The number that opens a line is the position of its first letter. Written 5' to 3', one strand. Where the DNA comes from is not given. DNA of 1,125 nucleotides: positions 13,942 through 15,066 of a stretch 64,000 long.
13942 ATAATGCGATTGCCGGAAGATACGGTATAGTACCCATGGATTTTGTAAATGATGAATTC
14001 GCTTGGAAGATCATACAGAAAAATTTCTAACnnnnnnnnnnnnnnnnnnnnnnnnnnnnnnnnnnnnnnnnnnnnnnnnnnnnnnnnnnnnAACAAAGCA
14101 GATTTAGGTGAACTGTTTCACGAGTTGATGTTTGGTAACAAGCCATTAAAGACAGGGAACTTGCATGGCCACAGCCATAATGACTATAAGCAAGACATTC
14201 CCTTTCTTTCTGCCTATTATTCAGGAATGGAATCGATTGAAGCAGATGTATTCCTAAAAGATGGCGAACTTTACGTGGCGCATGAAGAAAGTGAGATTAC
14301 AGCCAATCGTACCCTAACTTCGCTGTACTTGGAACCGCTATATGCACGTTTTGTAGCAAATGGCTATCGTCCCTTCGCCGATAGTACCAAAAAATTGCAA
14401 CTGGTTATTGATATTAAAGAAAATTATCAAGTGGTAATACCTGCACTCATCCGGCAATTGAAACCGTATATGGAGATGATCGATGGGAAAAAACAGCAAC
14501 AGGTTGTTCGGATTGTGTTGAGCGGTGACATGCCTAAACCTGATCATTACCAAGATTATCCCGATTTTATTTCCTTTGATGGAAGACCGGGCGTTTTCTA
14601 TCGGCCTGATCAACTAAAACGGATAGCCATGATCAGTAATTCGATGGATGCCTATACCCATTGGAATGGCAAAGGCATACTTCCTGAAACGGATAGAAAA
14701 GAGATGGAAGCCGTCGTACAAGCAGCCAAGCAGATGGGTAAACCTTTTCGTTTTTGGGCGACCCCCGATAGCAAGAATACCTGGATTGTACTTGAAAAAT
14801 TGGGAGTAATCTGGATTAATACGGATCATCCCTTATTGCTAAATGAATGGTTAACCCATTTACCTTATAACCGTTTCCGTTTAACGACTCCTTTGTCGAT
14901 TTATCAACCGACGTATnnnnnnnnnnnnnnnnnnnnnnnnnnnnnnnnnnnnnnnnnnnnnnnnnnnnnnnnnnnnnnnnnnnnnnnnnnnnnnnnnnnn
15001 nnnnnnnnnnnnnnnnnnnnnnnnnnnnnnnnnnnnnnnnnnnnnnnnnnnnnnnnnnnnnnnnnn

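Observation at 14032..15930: Single secreted polypeptide fusing a PLC-like phosphodiesterase domain to an alkaline phosphatase domain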

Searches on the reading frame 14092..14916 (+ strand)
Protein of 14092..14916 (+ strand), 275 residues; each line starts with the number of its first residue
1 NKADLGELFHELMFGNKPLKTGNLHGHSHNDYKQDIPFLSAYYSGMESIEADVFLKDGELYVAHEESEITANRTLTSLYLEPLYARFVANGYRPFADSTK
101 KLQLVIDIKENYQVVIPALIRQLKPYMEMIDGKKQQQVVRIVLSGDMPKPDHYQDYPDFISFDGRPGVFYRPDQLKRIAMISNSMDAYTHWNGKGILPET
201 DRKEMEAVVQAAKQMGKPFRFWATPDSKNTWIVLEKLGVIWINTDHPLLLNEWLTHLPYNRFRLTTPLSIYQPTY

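Call 26: search_solved_structures(query=window:14092-14916:+, max_evalue=10, show_alignments=3)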
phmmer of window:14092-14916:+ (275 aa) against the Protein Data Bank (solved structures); distinct sequences matched with E-value up to 10: 2.
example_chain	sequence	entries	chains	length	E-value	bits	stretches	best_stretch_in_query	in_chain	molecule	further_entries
8trz_A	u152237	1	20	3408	0.32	13.2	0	155-225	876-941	Hemocyanin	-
6b2z_b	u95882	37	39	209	0.52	12.5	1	50-114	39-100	ATP synthase subunit b | ATP synthase subunit 4, mitochondrial | ATP synthase subunit 4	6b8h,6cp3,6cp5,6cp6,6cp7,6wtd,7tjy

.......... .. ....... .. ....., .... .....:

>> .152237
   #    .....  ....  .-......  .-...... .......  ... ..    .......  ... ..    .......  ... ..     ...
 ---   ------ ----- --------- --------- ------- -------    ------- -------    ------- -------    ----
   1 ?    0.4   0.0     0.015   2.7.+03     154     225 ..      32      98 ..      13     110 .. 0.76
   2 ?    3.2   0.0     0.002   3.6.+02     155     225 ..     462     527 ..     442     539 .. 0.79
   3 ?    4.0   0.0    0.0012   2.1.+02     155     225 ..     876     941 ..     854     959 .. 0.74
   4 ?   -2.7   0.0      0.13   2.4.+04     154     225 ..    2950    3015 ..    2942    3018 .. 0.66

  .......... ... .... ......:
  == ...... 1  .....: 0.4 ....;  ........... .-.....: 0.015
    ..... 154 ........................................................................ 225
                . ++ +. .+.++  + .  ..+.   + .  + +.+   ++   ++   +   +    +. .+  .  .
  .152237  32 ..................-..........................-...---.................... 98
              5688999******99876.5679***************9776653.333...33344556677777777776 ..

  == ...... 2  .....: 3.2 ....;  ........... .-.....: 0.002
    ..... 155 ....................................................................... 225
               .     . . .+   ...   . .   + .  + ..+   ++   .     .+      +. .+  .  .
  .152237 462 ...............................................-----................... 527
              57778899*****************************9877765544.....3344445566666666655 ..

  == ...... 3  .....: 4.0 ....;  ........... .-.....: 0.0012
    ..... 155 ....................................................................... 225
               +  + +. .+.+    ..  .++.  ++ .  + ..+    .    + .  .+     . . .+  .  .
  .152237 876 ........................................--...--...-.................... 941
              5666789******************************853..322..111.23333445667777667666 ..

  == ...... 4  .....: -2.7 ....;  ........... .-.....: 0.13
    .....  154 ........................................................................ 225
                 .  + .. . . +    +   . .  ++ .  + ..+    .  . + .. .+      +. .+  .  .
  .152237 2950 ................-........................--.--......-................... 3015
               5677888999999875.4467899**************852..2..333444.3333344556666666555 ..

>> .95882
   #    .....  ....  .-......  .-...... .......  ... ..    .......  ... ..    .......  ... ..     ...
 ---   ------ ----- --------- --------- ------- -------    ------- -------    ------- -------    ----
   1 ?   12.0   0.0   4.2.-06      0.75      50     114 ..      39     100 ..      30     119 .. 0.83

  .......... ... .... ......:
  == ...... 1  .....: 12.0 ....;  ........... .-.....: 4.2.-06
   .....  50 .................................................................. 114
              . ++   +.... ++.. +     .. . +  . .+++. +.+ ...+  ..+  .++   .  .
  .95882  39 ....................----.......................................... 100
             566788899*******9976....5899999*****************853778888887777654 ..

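Call 30: search_protein_representatives(protein=window:14092-14916:+)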
Query: 275 residues. Proteins with E-value up to 0.001 (for the whole library): 2405; up to 1e-10: 1357; up to 1e-30: 254. The best 150 are listed.
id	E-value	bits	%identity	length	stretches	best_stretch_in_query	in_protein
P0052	2.2e-79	282.8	46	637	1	3-275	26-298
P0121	1.2e-75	270.6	52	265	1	23-254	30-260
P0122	4.4e-74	265.4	49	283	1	7-257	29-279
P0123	9.2e-73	261.1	54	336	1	25-254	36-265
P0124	8.3e-64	231.7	48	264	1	22-256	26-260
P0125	1.3e-63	231.0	56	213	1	46-250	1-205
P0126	1.5e-60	221.0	57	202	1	18-195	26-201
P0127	1.6e-59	217.6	42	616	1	20-275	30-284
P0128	6.2e-58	212.4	42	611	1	23-275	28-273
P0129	5.9e-57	209.2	48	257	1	24-249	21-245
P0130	2.2e-56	207.4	42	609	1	25-275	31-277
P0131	8.1e-56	205.5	41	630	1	25-273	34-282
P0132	1.5e-55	204.7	45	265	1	19-253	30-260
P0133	1.0e-54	201.9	39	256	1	24-254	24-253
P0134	1.1e-54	201.8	37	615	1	22-275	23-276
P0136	3.0e-53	197.1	45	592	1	25-275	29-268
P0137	1.2e-52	195.1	39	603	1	24-265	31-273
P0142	4.5e-51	189.9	38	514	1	21-260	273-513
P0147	9.0e-50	185.7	43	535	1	21-254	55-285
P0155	3.9e-48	180.3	42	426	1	25-247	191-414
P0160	6.1e-48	179.7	42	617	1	22-275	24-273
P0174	2.4e-46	174.5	39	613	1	26-252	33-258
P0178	8.0e-46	172.7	38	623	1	26-251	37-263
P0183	1.6e-45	171.7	29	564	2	23-254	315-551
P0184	2.0e-45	171.4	41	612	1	23-275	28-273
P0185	2.5e-45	171.1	39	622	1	26-258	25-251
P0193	1.1e-44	169.0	39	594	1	27-275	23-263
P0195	1.2e-44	168.9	40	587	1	26-273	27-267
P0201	3.7e-44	167.2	39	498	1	17-254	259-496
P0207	2.2e-43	164.7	35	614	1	25-271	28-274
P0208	2.8e-43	164.3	40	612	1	26-275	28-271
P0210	1.1e-42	162.4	37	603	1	24-275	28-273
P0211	1.7e-42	161.8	40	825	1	27-249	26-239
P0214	5.5e-42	160.1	38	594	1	27-275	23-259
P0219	3.5e-41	157.5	39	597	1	27-253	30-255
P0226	1.4e-40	155.5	37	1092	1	25-254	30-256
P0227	1.6e-40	155.3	37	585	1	25-256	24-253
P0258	3.5e-37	144.4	40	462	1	26-246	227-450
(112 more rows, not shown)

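Call 31: predict_structure(alignment_id=A2)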
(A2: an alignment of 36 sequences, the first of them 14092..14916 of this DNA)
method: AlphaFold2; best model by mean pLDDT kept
length: 275 residues; sequences in the alignment: 36
mean_pLDDT: 89.8   pTM: 0.85
mean pLDDT of the five models: 89.8, 89.4, 89.2, 89.0, 88.6
residues with pLDDT >= 90: 214; 70-90: 23; 50-70: 36; < 50: 2
segments of 3 or more residues with pLDDT < 50: none
pLDDT, mean of each block of 10 residues (from residue 1): 58 58 83 77 96 96 92 95 98 95 97 98 97 88 98 97 98 98 97 94 98 98 94 95 94 84 62 73
secondary structure, 60 per line:
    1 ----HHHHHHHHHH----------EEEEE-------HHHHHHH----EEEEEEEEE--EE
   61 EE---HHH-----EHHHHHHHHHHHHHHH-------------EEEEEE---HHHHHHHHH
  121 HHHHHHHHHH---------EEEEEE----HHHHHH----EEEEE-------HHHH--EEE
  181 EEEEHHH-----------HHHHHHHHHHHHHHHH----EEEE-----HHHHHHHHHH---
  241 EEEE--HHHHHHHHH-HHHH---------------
elements in order: H5-14 E25-29 H37-43 E48-56 E59-62 H75-89 E103-108 H112-130 E140-145 H150-155 E160-164 H172-175 E178-184 H199-214 E219-222 H228-237 E241-244 H247-255 H257-260

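Call 34: search_protein_families(library=pfam, proteins=[P0121, P0142, P0155, P0183, P0201, P0211, P0226, P0147, P0258, P0127], max_evalue=0.001)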
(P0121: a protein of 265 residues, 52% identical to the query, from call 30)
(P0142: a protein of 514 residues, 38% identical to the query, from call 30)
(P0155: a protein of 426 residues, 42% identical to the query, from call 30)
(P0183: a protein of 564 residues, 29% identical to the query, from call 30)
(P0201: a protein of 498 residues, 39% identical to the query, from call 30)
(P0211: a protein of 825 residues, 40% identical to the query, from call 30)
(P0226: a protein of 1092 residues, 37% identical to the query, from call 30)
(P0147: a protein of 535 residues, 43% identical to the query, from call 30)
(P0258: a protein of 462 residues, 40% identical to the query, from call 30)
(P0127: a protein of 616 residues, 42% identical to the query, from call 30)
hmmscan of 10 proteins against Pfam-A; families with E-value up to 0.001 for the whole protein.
P0121 (265 aa): 2 families
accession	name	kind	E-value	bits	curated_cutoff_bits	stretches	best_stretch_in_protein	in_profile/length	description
PF13653.12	GDPD_2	-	3.4e-06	27.8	27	1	224-254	1-30/30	Glycerophosphoryl diester phosphodiesterase family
PF03009.23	GDPD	-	1.7e-05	25.5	23.6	1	46-254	18-243/244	Glycerophosphoryl diester phosphodiesterase family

P0142 (514 aa): 2 families
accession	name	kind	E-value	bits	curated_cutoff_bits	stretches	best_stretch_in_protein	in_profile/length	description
PF03009.23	GDPD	-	4.1e-18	66.8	23.6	1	47-257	6-243/244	Glycerophosphoryl diester phosphodiesterase family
PF13653.12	GDPD_2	-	5e-12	46.3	27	1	469-498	1-29/30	Glycerophosphoryl diester phosphodiesterase family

P0155 (426 aa): 0 families

P0183 (564 aa): 2 families
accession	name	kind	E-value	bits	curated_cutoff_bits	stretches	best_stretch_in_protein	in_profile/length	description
PF13653.12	GDPD_2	-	1.2e-08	35.6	27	1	515-544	1-29/30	Glycerophosphoryl diester phosphodiesterase family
PF16387.11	DUF4996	-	2.1e-05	25.4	33.7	0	232-258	76-102/102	Domain of unknown function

P0201 (498 aa): 2 families
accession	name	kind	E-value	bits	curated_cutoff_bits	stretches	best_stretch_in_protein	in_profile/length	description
PF01569.27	PAP2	-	1.5e-10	41.4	27.2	1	122-216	18-123/130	PAP2 superfamily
PF13653.12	GDPD_2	-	1.3e-09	38.7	27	1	460-490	1-30/30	Glycerophosphoryl diester phosphodiesterase family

P0211 (825 aa): 1 family
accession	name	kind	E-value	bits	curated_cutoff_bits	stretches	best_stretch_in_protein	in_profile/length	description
PF00149.33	Metallophos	-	1.1e-11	46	21.5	1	255-605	2-190/191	Calcineurin-like phosphoesterase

P0226 (1092 aa): 3 families
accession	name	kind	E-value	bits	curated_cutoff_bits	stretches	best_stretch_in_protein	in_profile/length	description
PF04185.19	Phosphoesterase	-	3.7e-12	46.5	23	1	732-999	101-356/356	Phosphoesterase family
PF10282.15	Lactonase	-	1.1e-06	28.6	21.7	1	504-598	242-331/344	Lactonase, 7-bladed beta-propeller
PF08450.18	SGL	-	0.00063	19.8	26.3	0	453-538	82-166/246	SMP-30/Gluconolactonase/LRE-like region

P0147 (535 aa): 1 family
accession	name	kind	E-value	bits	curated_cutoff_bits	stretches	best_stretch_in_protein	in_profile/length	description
PF13653.12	GDPD_2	-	0.00013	22.7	27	1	249-276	1-27/30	Glycerophosphoryl diester phosphodiesterase family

P0258 (462 aa): 3 families
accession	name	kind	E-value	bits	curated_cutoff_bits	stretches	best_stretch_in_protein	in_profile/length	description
PF00498.31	FHA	-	6.7e-16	58.9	20.7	1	23-77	1-58/67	FHA domain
PF16697.10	Yop-YscD_cpl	-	8.9e-13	48.8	33.2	1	22-95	18-93/94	Inner membrane component of T3SS, cytoplasmic domain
PF13653.12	GDPD_2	-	3.6e-07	30.9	27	1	423-452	2-30/30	Glycerophosphoryl diester phosphodiesterase family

P0127 (616 aa): 4 families
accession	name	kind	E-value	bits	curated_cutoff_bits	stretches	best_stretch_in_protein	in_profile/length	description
PF00245.25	Alk_phosphatase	-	1.3e-46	159.8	24.4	2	481-559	239-321/423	Alkaline phosphatase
PF01676.23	Metalloenzyme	-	2.3e-08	34.3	24.3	1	484-597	133-228/252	Metalloenzyme superfamily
PF13653.12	GDPD_2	-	3.6e-08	34.1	27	1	227-256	1-29/30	Glycerophosphoryl diester phosphodiesterase family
PF01663.27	Phosphodiest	-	0.00065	19.8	23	0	497-573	158-234/342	Type I phosphodiesterase / nucleotide pyrophosphatase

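Call 41: search_solved_structures(query=A3, max_evalue=10, show_alignments=3)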
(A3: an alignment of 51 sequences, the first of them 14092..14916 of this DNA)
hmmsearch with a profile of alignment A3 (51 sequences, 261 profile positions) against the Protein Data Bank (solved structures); distinct sequences matched with E-value up to 10: 11.
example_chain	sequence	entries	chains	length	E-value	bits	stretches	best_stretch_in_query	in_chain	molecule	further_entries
3no3_A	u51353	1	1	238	0.013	17.9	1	224-259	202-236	glycerophosphodiester phosphodiesterase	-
2pz0_A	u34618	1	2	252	0.013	17.9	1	40-69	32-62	Glycerophosphoryl diester phosphodiesterase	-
1zcc_A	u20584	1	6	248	0.11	14.9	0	43-69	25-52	glycerophosphodiester phosphodiesterase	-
4oec_A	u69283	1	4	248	0.31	13.4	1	40-74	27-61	Glycerophosphoryl diester phosphodiesterase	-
3ch0_A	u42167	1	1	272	0.36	13.2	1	208-250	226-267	Glycerophosphodiester phosphodiesterase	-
9dni_A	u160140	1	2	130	0.43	12.9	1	88-161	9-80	De novo designed IR agonist ""S2-F1-S1""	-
7a24_z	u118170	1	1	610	0.43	12.9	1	155-222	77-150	GLDH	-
2o55_A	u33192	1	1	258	0.58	12.5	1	211-258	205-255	putative glycerophosphodiester phosphodiesterase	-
7e0v_A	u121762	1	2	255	0.84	12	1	42-78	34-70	Glycerophosphodiester phosphodiesterase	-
1o1z_A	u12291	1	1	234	0.94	11.8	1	39-69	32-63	glycerophosphodiester phosphodiesterase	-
7e2a_A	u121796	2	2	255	1.3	11.4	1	42-78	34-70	Glycerophosphodiester phosphodiesterase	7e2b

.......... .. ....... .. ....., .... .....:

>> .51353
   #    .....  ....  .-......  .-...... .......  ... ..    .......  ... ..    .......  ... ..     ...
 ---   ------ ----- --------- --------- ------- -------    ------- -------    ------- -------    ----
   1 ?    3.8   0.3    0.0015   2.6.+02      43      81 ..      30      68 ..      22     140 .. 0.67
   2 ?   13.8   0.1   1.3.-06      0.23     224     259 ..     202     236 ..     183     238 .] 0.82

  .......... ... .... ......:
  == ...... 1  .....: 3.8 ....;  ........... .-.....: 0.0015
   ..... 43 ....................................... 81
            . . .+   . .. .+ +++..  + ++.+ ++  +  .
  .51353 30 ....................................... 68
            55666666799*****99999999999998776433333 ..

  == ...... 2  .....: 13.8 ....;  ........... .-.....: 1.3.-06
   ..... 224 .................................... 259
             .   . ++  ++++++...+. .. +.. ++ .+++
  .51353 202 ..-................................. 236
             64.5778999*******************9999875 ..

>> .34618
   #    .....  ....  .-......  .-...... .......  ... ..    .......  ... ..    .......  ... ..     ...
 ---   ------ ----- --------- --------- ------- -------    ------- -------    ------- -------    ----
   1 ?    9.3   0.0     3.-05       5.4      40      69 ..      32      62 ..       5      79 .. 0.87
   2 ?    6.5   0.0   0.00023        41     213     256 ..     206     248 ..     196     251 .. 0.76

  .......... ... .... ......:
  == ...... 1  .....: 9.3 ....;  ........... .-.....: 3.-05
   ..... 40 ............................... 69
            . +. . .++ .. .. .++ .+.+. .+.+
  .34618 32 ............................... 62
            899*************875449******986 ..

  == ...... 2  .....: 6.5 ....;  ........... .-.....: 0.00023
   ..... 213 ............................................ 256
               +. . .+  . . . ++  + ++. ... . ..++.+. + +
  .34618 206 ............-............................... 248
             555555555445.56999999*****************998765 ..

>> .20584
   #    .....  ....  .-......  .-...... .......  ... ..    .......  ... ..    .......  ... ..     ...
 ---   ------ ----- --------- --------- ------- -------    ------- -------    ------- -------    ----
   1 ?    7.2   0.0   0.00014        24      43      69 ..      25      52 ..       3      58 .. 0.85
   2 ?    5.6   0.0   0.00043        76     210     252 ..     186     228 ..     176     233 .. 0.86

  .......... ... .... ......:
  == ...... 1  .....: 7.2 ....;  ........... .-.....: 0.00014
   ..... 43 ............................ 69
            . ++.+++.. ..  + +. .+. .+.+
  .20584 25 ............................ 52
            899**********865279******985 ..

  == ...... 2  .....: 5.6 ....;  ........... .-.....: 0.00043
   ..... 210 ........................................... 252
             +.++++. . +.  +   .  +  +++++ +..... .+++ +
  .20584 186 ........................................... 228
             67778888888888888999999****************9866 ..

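Call 43: list_cluster_members(proteins=[P0127, P0128, P0130, P0131, P0134, P0136, P0137, P0160, P0174, P0178])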
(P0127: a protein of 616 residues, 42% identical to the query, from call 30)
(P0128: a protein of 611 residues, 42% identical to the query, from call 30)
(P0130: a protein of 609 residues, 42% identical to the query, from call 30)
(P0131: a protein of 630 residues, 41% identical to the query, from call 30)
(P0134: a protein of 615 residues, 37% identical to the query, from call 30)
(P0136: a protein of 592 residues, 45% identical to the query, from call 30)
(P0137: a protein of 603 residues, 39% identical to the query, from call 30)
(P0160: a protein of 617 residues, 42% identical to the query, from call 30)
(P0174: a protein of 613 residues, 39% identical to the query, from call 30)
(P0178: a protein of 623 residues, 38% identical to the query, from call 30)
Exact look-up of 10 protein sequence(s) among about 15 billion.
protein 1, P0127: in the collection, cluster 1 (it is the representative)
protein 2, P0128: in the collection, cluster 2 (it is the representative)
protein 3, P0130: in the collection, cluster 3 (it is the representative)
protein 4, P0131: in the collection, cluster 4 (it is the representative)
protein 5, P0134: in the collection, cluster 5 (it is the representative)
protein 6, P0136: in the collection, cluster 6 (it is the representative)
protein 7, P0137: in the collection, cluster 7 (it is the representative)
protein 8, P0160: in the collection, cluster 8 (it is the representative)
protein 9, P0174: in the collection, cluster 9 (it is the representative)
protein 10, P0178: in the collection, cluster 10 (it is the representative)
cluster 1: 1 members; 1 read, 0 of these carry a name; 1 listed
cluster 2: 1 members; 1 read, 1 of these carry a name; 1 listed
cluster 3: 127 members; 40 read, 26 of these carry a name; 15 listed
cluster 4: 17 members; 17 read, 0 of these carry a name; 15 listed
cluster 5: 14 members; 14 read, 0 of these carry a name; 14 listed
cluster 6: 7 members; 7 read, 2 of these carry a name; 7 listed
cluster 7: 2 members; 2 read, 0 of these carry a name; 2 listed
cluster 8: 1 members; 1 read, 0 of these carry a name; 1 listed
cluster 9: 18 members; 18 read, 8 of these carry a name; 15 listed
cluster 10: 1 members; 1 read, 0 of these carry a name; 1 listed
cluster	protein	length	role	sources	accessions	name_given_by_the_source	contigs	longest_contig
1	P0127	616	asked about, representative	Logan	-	-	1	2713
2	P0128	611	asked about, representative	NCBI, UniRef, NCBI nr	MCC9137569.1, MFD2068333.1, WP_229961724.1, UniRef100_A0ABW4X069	alkaline phosphatase [Pontibacter silvestris] | Alkaline phosphatase n=1 Tax=Pontibacter silvestris TaxID=2305183 RepID=A0ABW4X069_9BACT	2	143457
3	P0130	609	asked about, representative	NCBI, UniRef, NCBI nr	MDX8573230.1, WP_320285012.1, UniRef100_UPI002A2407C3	alkaline phosphatase [Elizabethkingia sp. HX QKY] | alkaline phosphatase n=1 Tax=Elizabethkingia TaxID=308865 RepID=UPI002A2407C3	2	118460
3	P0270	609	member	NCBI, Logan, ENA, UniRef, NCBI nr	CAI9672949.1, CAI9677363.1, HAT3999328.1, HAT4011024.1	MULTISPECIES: alkaline phosphatase [Elizabethkingia] | Alkaline phosphatase n=1 Tax=Elizabethkingia anophelis TaxID=1117645 ...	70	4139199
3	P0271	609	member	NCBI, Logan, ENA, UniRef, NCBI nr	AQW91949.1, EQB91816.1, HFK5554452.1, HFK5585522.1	alkaline phosphatase [Elizabethkingia anophelis] | alkaline phosphatase n=1 Tax=Elizabethkingia anophelis TaxID=1117645 RepID=UPI000389E45A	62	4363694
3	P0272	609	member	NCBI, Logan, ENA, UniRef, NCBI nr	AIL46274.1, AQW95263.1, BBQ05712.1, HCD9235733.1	alkaline phosphatase [Elizabethkingia anophelis] | Alkaline phosphatase n=1 Tax=Elizabethkingia anophelis NUHP1 TaxID=1338011 ...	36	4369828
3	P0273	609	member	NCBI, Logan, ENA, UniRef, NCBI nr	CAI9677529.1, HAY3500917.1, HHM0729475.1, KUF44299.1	alkaline phosphatase [Elizabethkingia anophelis] | alkaline phosphatase n=1 Tax=Elizabethkingia TaxID=308865 RepID=UPI0007398275 | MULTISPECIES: alkaline phosphatase [Elizabethkingia]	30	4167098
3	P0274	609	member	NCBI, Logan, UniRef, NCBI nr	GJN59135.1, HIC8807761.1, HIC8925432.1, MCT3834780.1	alkaline phosphatase [Elizabethkingia anophelis] | alkaline phosphatase n=1 Tax=Elizabethkingia anophelis TaxID=1117645 RepID=UPI0020B6732D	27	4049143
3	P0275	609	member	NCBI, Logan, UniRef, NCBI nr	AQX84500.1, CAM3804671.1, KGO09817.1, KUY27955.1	alkaline phosphatase [Elizabethkingia bruuniana] | Alkaline phosphatase n=1 Tax=Elizabethkingia bruuniana TaxID=1756149 ...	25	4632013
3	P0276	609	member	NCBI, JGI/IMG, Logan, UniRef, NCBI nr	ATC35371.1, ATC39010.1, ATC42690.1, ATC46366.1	alkaline phosphatase [Elizabethkingia anophelis] | Alkaline phosphatase n=1 Tax=Elizabethkingia anophelis R26 TaxID=1246994 ...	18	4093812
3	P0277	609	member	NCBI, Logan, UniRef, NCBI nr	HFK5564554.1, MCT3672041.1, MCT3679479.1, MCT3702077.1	TPA: alkaline phosphatase [Elizabethkingia anophelis] | alkaline phosphatase n=1 Tax=Elizabethkingia anophelis TaxID=1117645 RepID=UPI00162A3E4D | alkaline phosphatase [Elizabethkingia anophelis]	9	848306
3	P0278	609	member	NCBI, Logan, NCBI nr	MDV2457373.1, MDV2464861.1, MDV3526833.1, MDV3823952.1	alkaline phosphatase [Elizabethkingia anophelis]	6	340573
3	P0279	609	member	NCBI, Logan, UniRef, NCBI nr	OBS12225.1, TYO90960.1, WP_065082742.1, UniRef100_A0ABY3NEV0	alkaline phosphatase [Elizabethkingia miricola] | Alkaline phosphatase n=1 Tax=Elizabethkingia miricola TaxID=172045 RepID=A0ABY3NEV0_ELIMR | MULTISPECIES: alkaline phosphatase [Elizabethkingia]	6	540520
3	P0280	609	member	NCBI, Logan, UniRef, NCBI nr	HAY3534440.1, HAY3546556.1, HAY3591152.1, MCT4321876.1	TPA: alkaline phosphatase [Elizabethkingia anophelis] | alkaline phosphatase n=1 Tax=Elizabethkingia anophelis TaxID=1117645 RepID=UPI001624EE94 | alkaline phosphatase [Elizabethkingia anophelis]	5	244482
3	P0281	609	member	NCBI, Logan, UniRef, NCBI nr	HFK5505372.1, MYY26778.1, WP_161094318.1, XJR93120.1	alkaline phosphatase [Elizabethkingia anophelis] | alkaline phosphatase n=1 Tax=Elizabethkingia anophelis TaxID=1117645 RepID=UPI0013689C0F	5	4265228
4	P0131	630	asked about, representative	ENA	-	-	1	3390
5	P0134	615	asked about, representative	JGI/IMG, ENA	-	-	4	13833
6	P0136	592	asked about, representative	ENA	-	-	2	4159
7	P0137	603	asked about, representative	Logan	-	-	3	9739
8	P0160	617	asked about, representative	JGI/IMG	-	-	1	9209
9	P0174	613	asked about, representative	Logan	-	-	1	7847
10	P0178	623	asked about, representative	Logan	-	-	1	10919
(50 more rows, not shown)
